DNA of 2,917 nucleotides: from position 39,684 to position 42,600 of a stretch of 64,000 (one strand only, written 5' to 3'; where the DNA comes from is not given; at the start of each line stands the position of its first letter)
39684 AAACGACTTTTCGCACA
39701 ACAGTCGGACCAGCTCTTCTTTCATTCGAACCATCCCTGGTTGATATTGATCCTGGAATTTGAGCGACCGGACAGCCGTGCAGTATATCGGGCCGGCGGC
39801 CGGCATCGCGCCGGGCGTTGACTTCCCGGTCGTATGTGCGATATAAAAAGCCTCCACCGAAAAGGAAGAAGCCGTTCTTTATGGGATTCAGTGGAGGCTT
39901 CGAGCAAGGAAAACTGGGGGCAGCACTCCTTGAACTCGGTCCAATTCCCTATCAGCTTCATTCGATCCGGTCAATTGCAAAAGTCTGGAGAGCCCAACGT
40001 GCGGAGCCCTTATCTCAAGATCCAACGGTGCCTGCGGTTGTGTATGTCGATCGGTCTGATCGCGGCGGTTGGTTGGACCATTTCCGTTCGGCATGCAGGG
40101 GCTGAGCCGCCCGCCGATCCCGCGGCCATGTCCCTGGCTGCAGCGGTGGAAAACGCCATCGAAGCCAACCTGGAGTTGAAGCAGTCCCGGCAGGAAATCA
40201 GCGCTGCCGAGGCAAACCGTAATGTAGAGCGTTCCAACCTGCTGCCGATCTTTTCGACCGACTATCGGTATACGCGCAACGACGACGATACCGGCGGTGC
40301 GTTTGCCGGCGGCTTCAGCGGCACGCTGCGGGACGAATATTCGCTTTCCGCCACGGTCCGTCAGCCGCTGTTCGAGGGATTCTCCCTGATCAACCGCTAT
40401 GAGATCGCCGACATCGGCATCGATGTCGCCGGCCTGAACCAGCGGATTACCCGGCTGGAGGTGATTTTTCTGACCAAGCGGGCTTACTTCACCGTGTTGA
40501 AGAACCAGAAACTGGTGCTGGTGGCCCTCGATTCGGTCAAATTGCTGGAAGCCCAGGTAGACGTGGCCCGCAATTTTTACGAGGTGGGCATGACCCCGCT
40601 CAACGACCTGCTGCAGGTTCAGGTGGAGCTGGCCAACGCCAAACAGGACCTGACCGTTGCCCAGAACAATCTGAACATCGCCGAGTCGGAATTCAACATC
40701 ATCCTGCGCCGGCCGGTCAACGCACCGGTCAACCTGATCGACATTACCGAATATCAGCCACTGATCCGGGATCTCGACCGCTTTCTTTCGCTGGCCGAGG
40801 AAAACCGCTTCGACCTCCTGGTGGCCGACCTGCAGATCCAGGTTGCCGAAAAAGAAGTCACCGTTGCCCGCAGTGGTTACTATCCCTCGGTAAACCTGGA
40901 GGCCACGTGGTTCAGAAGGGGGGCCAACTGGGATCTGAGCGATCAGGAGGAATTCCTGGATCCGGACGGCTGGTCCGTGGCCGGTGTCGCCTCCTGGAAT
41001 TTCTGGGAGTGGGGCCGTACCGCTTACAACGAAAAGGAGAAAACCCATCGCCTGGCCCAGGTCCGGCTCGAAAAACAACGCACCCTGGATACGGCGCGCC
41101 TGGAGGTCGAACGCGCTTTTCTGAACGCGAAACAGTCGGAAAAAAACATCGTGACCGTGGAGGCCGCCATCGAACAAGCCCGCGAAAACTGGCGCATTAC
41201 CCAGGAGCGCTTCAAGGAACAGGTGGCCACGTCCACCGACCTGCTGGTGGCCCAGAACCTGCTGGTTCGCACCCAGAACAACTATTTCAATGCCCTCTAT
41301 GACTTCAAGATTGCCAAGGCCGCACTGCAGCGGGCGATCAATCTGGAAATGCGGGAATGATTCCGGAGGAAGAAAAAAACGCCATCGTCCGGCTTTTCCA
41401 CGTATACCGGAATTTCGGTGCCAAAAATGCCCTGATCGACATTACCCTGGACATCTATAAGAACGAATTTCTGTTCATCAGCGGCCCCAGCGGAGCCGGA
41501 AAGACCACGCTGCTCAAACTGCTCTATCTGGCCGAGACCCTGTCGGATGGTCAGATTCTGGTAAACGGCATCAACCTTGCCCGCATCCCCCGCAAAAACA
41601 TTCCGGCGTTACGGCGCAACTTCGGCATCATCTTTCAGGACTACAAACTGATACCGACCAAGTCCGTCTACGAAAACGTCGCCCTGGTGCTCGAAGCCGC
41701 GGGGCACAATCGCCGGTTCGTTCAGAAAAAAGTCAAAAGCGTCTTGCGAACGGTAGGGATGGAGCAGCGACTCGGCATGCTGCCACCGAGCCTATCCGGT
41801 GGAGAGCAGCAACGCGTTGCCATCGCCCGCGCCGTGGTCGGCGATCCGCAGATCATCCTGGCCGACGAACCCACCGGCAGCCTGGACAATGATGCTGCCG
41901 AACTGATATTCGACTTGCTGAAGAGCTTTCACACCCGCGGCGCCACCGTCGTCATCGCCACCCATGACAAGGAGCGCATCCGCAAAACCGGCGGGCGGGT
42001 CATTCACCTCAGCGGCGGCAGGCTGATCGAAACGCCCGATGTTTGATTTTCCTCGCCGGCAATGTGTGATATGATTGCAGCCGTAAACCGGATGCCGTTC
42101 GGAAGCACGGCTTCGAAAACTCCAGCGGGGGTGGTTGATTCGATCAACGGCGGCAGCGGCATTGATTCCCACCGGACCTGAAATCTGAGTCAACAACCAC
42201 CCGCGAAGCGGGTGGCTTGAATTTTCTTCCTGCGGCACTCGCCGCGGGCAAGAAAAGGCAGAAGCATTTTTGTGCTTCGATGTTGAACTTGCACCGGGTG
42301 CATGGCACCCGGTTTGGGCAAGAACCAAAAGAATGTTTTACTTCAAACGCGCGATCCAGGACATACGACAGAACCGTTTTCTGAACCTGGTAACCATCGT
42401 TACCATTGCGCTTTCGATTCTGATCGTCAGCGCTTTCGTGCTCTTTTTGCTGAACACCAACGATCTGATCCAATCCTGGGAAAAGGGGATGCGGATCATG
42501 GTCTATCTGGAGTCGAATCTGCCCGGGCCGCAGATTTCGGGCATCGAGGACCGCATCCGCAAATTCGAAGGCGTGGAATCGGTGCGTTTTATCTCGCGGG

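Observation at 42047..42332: ftsE and ftsX are split by a 286-bp spacer occupied by a multi-hairpin repeat element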

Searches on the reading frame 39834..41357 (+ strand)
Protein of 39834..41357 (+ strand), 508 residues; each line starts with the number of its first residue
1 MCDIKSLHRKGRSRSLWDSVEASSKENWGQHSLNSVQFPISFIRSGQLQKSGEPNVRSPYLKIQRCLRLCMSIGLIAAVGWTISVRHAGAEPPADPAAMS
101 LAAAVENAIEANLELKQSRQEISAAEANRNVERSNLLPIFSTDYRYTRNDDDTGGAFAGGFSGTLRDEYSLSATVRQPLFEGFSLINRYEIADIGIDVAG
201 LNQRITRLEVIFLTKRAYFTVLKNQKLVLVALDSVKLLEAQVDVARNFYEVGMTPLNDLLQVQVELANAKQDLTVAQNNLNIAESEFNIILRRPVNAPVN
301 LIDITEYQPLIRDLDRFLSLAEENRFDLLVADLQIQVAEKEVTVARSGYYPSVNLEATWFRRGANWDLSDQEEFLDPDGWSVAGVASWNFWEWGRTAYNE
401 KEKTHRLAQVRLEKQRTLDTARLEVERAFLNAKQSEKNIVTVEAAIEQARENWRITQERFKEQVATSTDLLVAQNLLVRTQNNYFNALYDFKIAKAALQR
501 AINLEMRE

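Call 18: search_protein_families(library=pfam, proteins=[window:39834-41357:+])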
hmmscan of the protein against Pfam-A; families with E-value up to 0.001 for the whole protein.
window:39834-41357:+ (508 aa): 1 family
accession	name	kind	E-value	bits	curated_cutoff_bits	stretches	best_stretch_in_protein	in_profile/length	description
PF02321.23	OEP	-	9.7e-65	218.3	22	2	101-290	1-185/187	Outer membrane efflux protein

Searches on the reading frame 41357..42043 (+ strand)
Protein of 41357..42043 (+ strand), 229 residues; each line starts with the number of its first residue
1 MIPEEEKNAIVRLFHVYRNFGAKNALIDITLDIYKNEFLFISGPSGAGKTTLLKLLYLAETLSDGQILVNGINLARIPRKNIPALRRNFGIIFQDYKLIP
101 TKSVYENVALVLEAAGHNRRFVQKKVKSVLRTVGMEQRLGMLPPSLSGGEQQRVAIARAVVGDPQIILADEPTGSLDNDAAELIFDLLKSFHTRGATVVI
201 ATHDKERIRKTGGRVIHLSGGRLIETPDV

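Call 18: search_protein_families(library=pfam, proteins=[window:41357-42043:+])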
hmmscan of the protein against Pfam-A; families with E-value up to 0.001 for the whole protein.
window:41357-42043:+ (229 aa): 8 families
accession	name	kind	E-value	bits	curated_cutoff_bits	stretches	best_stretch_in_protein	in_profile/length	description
PF00005.33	ABC_tran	-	1.7e-32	113.4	25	1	28-173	3-136/137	ABC transporter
PF13304.12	AAA_21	-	1.5e-10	42.1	27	1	123-204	220-299/304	AAA domain, putative AbiEii toxin, Type IV TA system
PF02463.25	SMC_N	-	0.00027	20.9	40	0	35-210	23-204/220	RecF/RecN/SMC N terminal domain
PF20720.3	nSTAND3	-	0.0003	21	27.2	1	34-59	15-40/155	Novel STAND NTPase 3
PF13401.12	AAA_22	-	0.00076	20.2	27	0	36-70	5-40/130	AAA domain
PF03266.21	NTPase_1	-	0.00078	19.8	23.9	0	39-80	2-41/168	NTPase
PF13191.12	AAA_16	-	0.00095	20.1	32.6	0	37-59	25-47/167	AAA ATPase domain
PF03215.21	Rad17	-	0.00096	19.6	23.8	0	24-76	33-84/186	Rad17 P-loop domain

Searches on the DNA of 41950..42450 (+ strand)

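Call 43: search_rna_families(source=window, start=41950, end=42450, threshold=evalue, max_evalue=5)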
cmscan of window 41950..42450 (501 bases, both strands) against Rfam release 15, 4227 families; matches with E-value up to 5: 2.
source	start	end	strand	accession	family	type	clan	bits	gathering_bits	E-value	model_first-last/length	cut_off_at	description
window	42187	42223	-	RF01329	CRISPR-DR15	Gene; CRISPR;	-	20.9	36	0.1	1-37/37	no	CRISPR RNA direct repeat element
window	42125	42204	-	RF01852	tRNA-Sec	Gene; tRNA;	CL00001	15.5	47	3.1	1-91/91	no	Selenocysteine transfer RNA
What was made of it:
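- On Any Rfam RNA family: The best relaxed hit is CRISPR-DR15 at 20.9 bits against 36 (call 43).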

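Call 54: search_dna_similar(query=window:42185-42332:+, collection=plasmids, mode=distant, max_evalue=0.01, max_rows=10)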
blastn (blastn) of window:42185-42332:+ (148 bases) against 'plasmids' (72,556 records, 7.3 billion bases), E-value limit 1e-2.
No match.
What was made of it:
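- Tried and rejected: BLAST against plasmids found nothing (call 54).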
